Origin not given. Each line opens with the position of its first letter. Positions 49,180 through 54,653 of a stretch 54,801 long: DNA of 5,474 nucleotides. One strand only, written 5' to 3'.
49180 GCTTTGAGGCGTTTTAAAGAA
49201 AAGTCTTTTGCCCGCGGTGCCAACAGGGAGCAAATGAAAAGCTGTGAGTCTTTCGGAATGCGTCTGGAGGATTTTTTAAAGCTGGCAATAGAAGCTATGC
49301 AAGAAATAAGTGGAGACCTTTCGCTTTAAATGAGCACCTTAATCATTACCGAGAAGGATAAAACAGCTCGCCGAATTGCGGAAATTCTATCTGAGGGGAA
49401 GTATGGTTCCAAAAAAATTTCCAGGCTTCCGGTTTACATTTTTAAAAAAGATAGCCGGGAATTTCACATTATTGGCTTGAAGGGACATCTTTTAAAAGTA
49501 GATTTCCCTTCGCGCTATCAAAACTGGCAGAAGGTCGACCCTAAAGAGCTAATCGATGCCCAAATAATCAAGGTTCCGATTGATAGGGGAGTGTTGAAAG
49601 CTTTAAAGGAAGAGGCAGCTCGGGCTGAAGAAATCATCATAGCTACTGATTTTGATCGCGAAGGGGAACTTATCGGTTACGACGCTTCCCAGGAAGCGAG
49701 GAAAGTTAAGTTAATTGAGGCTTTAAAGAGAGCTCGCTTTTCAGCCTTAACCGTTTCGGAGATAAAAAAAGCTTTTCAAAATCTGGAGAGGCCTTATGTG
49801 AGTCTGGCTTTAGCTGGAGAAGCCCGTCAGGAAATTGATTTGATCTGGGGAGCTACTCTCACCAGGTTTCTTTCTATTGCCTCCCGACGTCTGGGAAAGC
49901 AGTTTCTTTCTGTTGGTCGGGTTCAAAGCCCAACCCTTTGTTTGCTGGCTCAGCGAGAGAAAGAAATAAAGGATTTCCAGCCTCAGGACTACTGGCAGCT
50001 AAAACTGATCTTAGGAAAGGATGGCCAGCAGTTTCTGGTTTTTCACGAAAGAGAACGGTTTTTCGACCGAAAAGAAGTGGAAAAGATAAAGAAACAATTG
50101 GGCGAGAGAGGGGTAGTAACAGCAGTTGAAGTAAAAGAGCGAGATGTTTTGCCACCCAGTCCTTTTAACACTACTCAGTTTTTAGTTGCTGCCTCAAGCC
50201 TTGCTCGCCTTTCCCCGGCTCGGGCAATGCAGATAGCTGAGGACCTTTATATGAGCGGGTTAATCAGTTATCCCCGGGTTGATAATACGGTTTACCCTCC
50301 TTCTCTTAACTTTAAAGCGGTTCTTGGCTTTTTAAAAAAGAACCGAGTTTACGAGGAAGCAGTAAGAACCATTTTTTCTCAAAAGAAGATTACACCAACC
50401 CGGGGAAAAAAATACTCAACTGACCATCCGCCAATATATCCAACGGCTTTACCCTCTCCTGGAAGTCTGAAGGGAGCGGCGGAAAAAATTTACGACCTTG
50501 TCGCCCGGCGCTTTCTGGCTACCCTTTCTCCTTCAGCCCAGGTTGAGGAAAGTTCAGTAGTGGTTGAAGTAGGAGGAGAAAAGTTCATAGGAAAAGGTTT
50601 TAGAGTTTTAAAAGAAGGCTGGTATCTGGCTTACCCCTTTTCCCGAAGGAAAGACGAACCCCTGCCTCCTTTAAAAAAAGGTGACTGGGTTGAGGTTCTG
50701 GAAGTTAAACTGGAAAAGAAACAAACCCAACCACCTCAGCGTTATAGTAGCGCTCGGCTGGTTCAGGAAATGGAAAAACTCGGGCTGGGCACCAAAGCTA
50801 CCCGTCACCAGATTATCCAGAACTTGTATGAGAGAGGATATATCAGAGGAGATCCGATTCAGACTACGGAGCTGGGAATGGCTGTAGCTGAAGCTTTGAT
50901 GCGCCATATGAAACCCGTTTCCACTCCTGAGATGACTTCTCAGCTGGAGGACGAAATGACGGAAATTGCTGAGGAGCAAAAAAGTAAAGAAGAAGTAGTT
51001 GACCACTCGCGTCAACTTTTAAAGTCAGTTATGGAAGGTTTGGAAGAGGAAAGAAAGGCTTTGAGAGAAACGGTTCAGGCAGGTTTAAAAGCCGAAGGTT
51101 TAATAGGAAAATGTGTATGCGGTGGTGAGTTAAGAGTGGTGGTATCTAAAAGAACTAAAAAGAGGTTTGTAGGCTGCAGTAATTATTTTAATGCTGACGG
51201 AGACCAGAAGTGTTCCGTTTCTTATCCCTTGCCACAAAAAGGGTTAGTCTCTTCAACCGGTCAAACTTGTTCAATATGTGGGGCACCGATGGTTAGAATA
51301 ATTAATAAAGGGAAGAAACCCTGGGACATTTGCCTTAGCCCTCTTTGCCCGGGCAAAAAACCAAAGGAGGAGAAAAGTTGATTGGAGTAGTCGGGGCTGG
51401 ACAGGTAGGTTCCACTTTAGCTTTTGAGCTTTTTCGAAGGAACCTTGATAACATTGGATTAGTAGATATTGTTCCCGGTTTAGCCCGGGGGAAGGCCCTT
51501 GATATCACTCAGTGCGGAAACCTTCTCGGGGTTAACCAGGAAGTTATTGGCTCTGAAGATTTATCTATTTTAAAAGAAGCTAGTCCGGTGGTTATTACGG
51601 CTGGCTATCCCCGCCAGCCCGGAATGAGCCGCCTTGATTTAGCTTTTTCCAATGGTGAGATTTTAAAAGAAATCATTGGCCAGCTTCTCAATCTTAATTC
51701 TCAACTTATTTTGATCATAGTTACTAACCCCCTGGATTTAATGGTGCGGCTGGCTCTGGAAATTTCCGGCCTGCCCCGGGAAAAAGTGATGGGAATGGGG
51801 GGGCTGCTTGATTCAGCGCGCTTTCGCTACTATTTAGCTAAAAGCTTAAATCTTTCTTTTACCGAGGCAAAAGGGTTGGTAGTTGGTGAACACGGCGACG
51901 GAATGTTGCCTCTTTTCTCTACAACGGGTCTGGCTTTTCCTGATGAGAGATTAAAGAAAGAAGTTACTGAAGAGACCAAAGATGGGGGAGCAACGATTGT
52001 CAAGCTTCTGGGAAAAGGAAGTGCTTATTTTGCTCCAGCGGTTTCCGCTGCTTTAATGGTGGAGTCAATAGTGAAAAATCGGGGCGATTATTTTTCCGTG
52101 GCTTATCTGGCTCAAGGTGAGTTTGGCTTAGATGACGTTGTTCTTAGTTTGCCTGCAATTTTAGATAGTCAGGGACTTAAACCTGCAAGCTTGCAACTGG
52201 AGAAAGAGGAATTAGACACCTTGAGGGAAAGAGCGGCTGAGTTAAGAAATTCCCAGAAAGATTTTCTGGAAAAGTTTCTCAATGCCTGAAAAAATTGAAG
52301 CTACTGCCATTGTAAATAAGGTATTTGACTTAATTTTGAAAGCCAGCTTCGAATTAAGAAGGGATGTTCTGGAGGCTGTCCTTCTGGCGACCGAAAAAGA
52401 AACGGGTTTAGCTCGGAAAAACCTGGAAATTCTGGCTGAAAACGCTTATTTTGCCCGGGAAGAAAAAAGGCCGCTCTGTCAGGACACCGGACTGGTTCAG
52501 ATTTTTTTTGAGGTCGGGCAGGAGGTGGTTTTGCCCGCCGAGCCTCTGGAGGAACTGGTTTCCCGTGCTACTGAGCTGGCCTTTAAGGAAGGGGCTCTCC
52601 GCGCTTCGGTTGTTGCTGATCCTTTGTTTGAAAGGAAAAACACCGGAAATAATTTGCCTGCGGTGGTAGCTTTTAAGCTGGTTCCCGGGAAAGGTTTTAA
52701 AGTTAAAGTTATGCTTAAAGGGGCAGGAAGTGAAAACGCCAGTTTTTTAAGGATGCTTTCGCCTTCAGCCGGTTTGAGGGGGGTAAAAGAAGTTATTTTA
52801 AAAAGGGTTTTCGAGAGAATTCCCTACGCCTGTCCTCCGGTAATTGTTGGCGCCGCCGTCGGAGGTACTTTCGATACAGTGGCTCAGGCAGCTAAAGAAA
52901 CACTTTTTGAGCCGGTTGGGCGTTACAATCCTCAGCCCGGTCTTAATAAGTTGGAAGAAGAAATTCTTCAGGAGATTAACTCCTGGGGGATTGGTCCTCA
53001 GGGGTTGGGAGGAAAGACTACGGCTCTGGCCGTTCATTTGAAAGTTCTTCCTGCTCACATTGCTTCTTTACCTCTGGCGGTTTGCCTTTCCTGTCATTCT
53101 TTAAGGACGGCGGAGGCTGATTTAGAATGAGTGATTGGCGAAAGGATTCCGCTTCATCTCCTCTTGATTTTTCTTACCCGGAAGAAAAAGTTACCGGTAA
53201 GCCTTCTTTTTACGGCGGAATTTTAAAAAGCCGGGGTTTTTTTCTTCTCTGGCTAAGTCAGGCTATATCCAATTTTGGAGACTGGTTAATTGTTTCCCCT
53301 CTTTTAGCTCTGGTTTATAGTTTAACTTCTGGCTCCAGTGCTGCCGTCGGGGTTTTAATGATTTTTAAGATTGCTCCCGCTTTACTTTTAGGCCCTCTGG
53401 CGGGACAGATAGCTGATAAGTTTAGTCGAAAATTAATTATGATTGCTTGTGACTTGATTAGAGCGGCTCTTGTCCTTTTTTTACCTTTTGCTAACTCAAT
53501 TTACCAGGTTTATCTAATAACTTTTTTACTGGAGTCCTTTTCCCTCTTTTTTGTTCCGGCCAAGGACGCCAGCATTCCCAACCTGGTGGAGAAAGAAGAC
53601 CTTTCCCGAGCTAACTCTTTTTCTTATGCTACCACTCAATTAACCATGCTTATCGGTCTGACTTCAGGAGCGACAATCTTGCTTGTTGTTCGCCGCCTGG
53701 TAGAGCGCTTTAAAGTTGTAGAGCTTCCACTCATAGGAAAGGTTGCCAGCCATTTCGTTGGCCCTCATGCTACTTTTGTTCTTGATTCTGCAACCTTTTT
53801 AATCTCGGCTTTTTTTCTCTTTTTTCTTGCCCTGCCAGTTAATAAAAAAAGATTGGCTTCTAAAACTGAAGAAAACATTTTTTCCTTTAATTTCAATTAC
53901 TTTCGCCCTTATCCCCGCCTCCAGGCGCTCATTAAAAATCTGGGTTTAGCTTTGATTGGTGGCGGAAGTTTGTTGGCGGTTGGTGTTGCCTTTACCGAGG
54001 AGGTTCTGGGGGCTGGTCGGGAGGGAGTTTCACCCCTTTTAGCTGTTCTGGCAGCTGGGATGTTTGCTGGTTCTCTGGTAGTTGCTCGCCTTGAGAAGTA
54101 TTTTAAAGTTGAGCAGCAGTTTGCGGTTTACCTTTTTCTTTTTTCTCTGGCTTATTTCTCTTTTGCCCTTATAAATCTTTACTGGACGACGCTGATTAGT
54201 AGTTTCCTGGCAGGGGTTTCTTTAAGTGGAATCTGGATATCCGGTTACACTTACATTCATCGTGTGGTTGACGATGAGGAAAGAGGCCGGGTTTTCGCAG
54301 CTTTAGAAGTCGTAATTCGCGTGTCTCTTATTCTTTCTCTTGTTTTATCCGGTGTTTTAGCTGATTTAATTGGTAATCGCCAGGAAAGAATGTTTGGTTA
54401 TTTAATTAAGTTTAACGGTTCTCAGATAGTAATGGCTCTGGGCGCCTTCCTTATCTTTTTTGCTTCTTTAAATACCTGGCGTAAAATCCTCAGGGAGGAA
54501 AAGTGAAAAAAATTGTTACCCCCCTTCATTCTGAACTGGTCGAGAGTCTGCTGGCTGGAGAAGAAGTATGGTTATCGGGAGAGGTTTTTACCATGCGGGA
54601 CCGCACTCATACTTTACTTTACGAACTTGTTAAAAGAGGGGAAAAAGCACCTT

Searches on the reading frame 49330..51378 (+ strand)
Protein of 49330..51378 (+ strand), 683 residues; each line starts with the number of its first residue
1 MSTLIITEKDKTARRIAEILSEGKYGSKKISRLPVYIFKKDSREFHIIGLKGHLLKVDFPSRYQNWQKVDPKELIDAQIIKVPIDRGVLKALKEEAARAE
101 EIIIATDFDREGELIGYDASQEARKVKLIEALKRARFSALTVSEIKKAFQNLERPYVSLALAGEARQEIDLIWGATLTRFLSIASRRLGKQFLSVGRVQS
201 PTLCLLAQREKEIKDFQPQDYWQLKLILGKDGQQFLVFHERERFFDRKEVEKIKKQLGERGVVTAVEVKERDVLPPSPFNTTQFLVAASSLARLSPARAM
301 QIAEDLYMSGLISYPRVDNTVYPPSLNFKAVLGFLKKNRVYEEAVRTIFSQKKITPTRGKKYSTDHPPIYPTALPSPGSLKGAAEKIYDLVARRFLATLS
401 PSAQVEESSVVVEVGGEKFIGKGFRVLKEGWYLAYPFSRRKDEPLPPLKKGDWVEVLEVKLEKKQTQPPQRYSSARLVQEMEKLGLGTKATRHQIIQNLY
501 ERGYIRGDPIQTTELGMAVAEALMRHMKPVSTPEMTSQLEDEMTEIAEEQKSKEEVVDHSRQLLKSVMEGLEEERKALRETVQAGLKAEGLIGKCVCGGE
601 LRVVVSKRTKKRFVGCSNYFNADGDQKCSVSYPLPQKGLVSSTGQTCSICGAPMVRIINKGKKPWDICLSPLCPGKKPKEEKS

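Call 68: search_protein_families(library=pfam, max_evalue=0.00001, proteins=[window:49330-51378:+])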
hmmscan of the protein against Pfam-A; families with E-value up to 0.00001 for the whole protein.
window:49330-51378:+ (683 aa): 2 families
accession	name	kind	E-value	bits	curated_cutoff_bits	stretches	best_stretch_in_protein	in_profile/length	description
PF01131.25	Topoisom_bac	-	3.2e-121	405.6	35.1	1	156-557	3-410/411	DNA topoisomerase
PF01751.28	Toprim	-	4.4e-16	59.3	23.1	1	3-139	1-95/96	Toprim domain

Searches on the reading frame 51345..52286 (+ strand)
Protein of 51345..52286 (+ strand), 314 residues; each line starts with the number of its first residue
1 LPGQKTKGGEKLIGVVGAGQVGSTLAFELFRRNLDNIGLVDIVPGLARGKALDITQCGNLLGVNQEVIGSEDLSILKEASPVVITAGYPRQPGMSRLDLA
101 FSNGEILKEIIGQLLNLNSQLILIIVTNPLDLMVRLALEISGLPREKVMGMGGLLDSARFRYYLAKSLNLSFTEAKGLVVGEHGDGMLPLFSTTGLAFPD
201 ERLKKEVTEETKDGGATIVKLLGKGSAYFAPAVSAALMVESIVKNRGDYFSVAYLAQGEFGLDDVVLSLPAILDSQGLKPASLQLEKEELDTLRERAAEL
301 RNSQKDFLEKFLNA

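Call 68: search_protein_families(library=pfam, max_evalue=0.00001, proteins=[window:51345-52286:+])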
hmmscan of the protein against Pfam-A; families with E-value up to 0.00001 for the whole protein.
window:51345-52286:+ (314 aa): 2 families
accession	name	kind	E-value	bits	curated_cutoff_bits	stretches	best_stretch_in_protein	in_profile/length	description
PF00056.29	Ldh_1_N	-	3.8e-32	111.7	27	1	13-150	3-141/141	lactate/malate dehydrogenase, NAD binding domain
PF02866.23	Ldh_1_C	-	5.6e-20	72.5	22.6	1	155-308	3-171/174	lactate/malate dehydrogenase, alpha/beta C-terminal domain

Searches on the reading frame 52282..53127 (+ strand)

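Call 68: search_protein_families(library=pfam, max_evalue=0.00001, proteins=[window:52282-53127:+])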
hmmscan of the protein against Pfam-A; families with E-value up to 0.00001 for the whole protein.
window:52282-53127:+ (282 aa): 1 family
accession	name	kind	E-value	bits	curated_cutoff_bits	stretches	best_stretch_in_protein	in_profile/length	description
PF05681.19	Fumerase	-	1.2e-90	304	25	1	13-279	3-269/270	Fumarate hydratase (Fumerase)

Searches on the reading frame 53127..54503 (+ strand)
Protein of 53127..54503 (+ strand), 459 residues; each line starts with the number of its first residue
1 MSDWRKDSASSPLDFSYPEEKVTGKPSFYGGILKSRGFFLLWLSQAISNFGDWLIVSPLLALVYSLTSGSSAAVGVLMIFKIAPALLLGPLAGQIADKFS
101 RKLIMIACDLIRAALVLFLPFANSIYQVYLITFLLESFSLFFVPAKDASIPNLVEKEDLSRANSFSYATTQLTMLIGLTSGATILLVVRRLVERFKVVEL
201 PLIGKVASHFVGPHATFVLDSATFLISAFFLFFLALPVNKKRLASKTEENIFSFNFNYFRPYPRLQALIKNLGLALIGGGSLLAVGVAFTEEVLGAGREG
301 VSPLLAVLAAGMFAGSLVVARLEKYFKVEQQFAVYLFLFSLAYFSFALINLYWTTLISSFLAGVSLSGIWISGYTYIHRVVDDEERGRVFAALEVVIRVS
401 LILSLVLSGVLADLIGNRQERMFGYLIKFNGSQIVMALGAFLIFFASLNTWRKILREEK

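Call 68: search_protein_families(library=pfam, max_evalue=0.00001, proteins=[window:53127-54503:+])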
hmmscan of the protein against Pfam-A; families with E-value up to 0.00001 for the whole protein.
window:53127-54503:+ (459 aa): 2 families
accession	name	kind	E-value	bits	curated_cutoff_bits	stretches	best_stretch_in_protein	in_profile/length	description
PF07690.21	MFS_1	-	1.1e-27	97.4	33.4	2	42-353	2-292/347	Major Facilitator Superfamily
PF05977.19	MFS_3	-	2e-11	43.5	27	1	34-181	8-159/524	Transmembrane secretion effector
